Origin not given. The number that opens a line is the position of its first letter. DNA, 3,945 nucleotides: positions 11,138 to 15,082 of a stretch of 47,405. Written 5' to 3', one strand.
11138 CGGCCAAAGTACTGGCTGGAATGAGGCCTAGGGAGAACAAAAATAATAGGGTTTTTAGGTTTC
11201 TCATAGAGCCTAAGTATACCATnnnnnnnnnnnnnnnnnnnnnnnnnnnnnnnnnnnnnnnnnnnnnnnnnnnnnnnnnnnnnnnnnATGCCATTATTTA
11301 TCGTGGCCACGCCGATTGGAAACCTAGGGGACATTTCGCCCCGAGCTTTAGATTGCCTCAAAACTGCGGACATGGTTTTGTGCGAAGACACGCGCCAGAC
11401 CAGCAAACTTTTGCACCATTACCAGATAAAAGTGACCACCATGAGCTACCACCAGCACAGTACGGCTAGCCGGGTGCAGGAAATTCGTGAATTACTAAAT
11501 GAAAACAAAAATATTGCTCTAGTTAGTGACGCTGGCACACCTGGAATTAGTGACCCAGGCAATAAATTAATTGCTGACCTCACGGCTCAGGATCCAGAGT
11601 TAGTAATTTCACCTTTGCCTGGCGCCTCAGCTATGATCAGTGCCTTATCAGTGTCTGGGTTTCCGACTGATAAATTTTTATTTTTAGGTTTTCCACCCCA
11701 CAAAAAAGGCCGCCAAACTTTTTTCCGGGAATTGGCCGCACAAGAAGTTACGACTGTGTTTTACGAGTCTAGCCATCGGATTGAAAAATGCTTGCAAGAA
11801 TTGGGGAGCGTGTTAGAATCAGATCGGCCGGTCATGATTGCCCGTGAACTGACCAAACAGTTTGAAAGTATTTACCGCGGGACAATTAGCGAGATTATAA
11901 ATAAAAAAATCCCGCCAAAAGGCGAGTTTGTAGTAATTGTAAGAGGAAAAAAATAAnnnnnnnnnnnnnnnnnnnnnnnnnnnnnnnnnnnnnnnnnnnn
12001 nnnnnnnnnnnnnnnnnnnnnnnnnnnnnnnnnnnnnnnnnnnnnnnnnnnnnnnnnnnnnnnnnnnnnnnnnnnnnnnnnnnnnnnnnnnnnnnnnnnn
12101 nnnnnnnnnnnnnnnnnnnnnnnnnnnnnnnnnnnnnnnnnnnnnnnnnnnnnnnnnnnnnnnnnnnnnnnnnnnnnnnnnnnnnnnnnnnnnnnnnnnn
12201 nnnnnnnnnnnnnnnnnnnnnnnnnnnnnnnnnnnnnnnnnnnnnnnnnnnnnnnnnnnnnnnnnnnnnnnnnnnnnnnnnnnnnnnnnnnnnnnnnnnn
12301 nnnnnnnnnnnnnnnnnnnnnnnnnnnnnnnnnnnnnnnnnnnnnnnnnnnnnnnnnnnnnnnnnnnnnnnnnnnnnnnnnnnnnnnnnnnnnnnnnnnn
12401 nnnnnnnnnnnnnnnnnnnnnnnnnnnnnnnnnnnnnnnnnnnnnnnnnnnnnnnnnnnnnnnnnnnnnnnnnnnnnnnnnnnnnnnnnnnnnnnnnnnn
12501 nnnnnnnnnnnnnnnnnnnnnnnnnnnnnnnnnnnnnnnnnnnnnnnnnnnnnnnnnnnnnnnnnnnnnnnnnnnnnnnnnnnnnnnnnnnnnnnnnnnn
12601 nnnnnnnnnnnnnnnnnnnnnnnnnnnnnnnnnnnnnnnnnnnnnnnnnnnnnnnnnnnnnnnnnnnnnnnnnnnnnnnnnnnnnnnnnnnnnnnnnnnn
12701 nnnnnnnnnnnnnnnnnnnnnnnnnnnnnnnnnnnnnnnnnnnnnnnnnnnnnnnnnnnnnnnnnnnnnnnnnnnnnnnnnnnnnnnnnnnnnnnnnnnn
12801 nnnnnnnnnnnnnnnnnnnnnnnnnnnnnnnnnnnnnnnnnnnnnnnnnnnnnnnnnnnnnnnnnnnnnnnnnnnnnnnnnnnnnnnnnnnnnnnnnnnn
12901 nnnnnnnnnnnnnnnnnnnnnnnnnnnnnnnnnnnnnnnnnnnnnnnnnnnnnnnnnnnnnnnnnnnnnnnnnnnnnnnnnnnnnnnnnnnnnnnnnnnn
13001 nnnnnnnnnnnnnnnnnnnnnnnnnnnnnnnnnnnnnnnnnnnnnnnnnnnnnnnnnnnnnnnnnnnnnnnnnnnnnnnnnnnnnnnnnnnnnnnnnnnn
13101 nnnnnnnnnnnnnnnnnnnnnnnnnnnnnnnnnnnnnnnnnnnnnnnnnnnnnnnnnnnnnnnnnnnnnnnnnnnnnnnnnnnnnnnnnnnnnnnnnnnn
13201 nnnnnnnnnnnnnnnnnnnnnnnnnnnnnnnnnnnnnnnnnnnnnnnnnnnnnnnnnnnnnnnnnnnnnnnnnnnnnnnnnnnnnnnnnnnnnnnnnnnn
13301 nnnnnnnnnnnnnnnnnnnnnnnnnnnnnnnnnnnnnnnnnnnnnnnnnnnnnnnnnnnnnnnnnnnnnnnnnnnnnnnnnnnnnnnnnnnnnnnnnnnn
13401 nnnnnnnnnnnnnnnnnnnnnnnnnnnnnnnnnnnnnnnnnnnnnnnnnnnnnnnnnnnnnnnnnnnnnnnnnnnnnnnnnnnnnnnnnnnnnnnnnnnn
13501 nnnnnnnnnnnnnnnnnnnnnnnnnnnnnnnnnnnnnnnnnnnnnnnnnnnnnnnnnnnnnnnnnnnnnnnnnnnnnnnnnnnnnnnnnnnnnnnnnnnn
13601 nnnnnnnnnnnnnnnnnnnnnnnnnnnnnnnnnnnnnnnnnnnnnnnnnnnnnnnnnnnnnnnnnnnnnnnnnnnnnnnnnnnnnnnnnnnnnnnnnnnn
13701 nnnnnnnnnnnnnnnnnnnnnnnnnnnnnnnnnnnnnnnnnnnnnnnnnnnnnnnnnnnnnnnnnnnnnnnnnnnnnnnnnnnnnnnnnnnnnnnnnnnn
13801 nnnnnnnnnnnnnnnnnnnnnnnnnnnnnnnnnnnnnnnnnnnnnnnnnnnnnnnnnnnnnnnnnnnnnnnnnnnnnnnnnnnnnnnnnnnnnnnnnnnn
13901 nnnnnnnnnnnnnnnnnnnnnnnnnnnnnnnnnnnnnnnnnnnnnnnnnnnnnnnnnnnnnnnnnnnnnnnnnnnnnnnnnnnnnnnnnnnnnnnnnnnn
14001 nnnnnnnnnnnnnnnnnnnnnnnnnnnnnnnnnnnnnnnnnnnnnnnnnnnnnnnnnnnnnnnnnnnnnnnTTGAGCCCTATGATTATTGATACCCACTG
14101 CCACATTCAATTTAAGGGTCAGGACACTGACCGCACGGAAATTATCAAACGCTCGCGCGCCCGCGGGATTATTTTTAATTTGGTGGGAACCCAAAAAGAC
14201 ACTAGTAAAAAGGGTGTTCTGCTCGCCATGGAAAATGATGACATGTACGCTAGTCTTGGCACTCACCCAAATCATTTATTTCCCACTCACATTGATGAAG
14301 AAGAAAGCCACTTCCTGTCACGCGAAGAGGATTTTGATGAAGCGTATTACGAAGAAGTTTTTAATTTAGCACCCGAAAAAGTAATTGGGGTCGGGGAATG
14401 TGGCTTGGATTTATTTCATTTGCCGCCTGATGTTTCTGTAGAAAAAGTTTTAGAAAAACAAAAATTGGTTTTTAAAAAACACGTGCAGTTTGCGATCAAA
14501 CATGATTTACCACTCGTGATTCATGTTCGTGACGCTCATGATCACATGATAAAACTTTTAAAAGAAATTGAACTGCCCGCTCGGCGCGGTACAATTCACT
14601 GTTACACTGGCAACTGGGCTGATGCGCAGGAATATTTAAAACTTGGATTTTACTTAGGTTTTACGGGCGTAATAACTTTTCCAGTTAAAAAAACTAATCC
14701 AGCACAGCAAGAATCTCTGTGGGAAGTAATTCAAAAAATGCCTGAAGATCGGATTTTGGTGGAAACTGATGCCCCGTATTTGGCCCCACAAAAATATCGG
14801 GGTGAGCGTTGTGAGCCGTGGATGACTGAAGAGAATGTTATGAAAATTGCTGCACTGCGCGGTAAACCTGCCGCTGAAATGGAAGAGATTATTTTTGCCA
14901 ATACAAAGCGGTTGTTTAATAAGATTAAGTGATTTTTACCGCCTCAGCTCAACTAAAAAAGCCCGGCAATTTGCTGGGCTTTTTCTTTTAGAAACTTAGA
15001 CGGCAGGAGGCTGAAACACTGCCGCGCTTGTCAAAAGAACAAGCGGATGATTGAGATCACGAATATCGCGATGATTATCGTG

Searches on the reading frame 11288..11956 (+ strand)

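Call 66: search_protein_families(library=pfam, proteins=[window:11288-11956:+], max_evalue=0.00001)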
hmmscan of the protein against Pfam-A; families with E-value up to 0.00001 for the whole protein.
window:11288-11956:+ (222 aa): 1 family
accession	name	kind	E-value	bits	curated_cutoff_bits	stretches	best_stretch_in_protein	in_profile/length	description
PF00590.25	TP_methylase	-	1.8e-33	116.7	27.8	1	3-203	2-211/212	Tetrapyrrole (Corrin/Porphyrin) Methylases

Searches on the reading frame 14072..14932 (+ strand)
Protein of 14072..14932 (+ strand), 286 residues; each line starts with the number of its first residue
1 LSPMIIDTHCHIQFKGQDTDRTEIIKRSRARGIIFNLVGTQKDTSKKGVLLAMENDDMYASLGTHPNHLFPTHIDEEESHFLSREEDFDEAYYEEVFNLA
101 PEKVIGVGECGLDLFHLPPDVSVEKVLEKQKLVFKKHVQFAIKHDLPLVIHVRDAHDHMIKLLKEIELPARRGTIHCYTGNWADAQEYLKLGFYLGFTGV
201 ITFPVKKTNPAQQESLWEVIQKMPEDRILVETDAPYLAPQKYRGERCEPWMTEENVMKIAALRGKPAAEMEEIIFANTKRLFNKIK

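Call 13: find_encoding_contigs(protein=window:14072-14932:+, flank=4000, max_places=10)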
Protein window:14072-14932:+ (286 aa): no gene with exactly this product is on record in the collection.

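Call 22: find_homologous_proteins(query=window:14072-14929:+, max_evalue=1e-30)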
Query window:14072-14929:+ (286 aa): 2689 proteins with E <= 1e-30 among 8000 candidates; the best 120 are listed.
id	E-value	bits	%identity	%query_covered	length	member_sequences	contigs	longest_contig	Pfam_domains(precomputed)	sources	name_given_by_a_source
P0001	1.5e-171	587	90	99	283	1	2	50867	PF01026.28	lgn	-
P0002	2.7e-171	586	89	99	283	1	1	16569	PF01026.28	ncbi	-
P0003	1.8e-170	584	88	99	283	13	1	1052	PF01026.28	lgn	-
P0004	1.5e-169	581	89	99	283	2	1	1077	PF01026.28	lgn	-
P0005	3.0e-168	576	87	99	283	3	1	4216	PF01026.28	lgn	-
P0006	2.5e-167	573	87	99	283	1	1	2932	PF01026.28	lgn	-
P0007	3.7e-166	570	87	99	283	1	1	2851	PF01026.28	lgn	-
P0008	1.6e-160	551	83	99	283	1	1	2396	PF01026.28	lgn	-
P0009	3.4e-160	550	83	99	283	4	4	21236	PF01026.28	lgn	-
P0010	2.1e-159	547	83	99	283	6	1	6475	PF01026.28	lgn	-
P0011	5.9e-157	539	82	99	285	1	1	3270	PF01026.28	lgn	-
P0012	1.5e-153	528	80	99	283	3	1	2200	PF01026.28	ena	-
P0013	2.7e-151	521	80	99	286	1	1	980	PF01026.28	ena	-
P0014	8.8e-150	516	78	99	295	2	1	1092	PF01026.28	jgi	jgi:TatD DNase family protein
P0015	7.0e-149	513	79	99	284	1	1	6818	PF01026.28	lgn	-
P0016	2.1e-148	511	83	94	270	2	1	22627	PF01026.28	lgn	-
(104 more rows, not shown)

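Call 23: find_encoding_contigs(protein=P0001, flank=4000, max_places=3)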
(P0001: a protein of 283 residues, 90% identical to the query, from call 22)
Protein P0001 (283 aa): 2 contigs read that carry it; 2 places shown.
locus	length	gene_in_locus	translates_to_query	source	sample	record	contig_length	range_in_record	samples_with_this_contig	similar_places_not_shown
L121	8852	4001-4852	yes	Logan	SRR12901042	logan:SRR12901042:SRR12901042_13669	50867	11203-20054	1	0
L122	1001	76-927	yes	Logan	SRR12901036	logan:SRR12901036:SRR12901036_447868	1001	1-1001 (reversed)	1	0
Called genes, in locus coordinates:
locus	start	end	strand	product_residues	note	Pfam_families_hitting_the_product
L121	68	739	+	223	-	PF00590:TP_methylase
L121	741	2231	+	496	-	PF00133:tRNA-synt_1, PF01406:tRNA-synt_1e (weak), PF09334:tRNA-synt_1g, PF00133:tRNA-synt_1, PF01406:tRNA-synt_1e (weak)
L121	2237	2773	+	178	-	PF02674:Colicin_V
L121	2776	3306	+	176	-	-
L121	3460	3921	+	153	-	-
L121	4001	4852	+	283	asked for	PF01026:TatD_DNase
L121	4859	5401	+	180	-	PF06821:Ser_hydrolase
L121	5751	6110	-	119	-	-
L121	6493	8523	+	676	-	PF22745:Nlig-Ia, PF01653:DNA_ligase_aden, PF03120:OB_DNA_ligase, PF12826:HHH_2, PF14520:HHH_5, PF00533:BRCT, PF12738:PTCB-BRCT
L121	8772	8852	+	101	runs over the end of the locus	PF02686:GatC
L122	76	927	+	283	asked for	PF01026:TatD_DNase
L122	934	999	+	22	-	?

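Call 24: find_encoding_contigs(protein=P0002, flank=4000, max_places=3)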
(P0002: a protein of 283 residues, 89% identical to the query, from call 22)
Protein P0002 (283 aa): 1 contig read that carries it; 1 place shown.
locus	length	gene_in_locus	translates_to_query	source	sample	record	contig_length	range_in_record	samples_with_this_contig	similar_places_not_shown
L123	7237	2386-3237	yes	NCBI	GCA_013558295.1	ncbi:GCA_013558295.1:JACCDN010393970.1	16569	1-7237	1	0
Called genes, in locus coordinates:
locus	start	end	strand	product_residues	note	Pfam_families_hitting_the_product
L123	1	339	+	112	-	?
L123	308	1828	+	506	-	PF00133:tRNA-synt_1, PF01406:tRNA-synt_1e (weak), PF09334:tRNA-synt_1g, PF00133:tRNA-synt_1, PF01406:tRNA-synt_1e (weak), PF08264:Anticodon_1 (weak)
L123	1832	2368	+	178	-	PF02674:Colicin_V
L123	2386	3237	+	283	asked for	PF01026:TatD_DNase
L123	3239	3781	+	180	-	PF06821:Ser_hydrolase (weak)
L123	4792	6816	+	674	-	PF22745:Nlig-Ia, PF01653:DNA_ligase_aden, PF03120:OB_DNA_ligase, PF00633:HHH (faint), PF12826:HHH_2, PF14520:HHH_5, PF00533:BRCT, PF12738:PTCB-BRCT (weak)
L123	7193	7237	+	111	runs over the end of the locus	-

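Call 25: find_encoding_contigs(protein=P0009, flank=4000, max_places=4)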
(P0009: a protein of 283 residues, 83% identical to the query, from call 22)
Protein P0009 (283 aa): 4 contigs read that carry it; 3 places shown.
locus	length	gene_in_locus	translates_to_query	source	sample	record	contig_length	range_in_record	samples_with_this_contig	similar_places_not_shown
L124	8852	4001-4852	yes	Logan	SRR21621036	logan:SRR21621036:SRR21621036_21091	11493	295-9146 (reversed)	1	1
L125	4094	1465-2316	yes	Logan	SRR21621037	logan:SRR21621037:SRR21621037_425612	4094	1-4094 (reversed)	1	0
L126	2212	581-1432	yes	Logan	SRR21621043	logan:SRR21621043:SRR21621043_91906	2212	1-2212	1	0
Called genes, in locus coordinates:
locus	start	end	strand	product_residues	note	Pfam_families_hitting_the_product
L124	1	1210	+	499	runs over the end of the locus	PF00133:tRNA-synt_1, PF01406:tRNA-synt_1e, PF09334:tRNA-synt_1g, PF00133:tRNA-synt_1, PF01406:tRNA-synt_1e (weak), PF08264:Anticodon_1 (weak)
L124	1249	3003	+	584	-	-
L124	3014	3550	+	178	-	PF02674:Colicin_V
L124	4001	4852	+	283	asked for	PF01026:TatD_DNase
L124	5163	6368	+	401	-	-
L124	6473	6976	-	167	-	-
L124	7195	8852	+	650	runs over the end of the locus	?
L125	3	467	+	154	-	?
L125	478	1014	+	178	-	PF02674:Colicin_V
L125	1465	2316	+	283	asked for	PF01026:TatD_DNase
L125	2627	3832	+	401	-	-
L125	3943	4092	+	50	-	?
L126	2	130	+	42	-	?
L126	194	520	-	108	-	-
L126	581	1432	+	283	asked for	PF01026:TatD_DNase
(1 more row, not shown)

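Call 26: find_encoding_contigs(protein=P0016, flank=4000, max_places=3)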
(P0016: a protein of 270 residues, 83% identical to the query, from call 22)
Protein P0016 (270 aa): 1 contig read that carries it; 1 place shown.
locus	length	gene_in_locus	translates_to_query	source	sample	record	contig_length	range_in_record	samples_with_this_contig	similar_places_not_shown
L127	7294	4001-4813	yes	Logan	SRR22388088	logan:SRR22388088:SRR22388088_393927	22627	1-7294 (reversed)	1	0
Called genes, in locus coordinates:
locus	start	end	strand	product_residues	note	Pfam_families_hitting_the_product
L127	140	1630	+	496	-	PF00133:tRNA-synt_1, PF09334:tRNA-synt_1g, PF00133:tRNA-synt_1, PF01406:tRNA-synt_1e (weak)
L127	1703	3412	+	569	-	-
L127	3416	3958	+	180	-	PF02674:Colicin_V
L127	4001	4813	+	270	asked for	PF01026:TatD_DNase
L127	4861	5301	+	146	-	PF00293:NUDIX, PF14815:NUDIX_4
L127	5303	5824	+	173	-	PF01936:NYN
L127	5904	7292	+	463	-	?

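Call 34: search_protein_families(library=pfam, proteins=[L124:6476-6976:-, L121:5754-6110:-, L124:5163-6365:+], max_evalue=1)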
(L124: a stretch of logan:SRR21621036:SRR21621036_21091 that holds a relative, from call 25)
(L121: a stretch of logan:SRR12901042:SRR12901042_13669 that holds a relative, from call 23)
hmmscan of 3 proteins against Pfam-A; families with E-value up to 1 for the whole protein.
L124:6476-6976:- (167 aa): 0 families

L121:5754-6110:- (119 aa): 1 family
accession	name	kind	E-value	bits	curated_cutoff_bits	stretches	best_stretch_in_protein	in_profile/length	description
PF05906.16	DUF865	-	0.31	11.3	27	1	51-61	4-14/35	Herpesvirus-7 repeat of unknown function (DUF865)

L124:5163-6365:+ (401 aa): 1 family
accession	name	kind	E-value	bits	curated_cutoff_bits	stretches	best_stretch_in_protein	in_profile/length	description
PF13567.11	DUF4131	-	0.03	14.5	31.6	1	317-369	7-56/165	Domain of unknown function (DUF4131)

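Call 46: find_encoding_contigs(protein=P0010, flank=5000, max_places=2)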
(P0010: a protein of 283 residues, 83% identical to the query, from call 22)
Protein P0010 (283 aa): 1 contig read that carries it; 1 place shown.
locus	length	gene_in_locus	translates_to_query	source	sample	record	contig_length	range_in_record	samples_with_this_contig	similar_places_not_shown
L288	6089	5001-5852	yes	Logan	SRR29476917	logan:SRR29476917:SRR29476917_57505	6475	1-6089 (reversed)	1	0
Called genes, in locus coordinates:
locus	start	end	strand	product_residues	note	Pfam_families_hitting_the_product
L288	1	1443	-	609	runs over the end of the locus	?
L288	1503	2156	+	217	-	-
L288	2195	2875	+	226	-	PF00590:TP_methylase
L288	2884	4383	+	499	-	PF00133:tRNA-synt_1, PF09334:tRNA-synt_1g, PF00133:tRNA-synt_1, PF01406:tRNA-synt_1e (weak)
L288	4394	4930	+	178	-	PF02674:Colicin_V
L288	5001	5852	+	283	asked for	PF01026:TatD_DNase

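Call 47: find_encoding_contigs(protein=P0015, flank=5000, max_places=2)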
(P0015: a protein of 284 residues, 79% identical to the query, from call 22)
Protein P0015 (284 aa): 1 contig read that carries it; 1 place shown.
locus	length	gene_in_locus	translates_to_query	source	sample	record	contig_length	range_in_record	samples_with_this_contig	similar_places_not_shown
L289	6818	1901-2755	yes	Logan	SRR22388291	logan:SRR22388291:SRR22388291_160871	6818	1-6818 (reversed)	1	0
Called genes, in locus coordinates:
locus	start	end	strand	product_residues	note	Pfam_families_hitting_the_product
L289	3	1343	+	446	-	?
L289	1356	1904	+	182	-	PF02674:Colicin_V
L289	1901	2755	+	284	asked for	PF01026:TatD_DNase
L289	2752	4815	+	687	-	PF22745:Nlig-Ia, PF01653:DNA_ligase_aden, PF03120:OB_DNA_ligase, PF12826:HHH_2, PF14520:HHH_5, PF00533:BRCT, PF12738:PTCB-BRCT (weak)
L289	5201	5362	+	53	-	-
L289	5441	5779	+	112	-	PF02686:GatC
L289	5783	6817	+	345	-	?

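Call 48: find_encoding_contigs(protein=P0005, flank=5000, max_places=2)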
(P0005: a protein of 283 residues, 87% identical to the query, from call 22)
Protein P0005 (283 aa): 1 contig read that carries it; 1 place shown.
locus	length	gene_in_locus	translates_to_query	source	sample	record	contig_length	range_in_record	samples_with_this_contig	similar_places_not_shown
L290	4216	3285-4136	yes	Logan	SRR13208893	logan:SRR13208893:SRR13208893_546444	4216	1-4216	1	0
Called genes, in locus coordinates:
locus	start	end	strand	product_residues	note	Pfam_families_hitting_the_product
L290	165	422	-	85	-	-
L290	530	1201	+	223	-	PF00590:TP_methylase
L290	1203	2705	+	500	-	PF00133:tRNA-synt_1, PF01406:tRNA-synt_1e (weak), PF09334:tRNA-synt_1g, PF00133:tRNA-synt_1, PF01406:tRNA-synt_1e (weak), PF08264:Anticodon_1 (weak)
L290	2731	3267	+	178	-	PF02674:Colicin_V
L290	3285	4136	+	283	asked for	PF01026:TatD_DNase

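Call 73: find_encoding_contigs(protein=P0006, flank=3000, max_places=2)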
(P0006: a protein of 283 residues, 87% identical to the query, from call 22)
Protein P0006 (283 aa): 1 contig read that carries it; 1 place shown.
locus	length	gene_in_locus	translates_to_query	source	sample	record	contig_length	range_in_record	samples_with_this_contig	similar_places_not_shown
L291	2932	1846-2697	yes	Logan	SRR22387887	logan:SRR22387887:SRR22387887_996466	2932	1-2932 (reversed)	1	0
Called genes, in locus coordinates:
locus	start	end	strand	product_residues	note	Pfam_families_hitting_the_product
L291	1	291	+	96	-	?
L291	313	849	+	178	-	PF02674:Colicin_V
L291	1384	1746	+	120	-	-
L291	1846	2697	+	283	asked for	PF01026:TatD_DNase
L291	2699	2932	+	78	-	?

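Call 74: find_encoding_contigs(protein=P0007, flank=3000, max_places=2)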
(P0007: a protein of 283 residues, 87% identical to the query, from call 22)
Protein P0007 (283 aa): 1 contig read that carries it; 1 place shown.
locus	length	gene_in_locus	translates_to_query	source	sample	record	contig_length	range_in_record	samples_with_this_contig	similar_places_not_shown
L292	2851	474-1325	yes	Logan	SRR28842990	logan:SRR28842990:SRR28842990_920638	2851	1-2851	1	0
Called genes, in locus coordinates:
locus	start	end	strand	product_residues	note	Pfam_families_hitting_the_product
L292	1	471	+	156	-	?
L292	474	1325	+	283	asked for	PF01026:TatD_DNase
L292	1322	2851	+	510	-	?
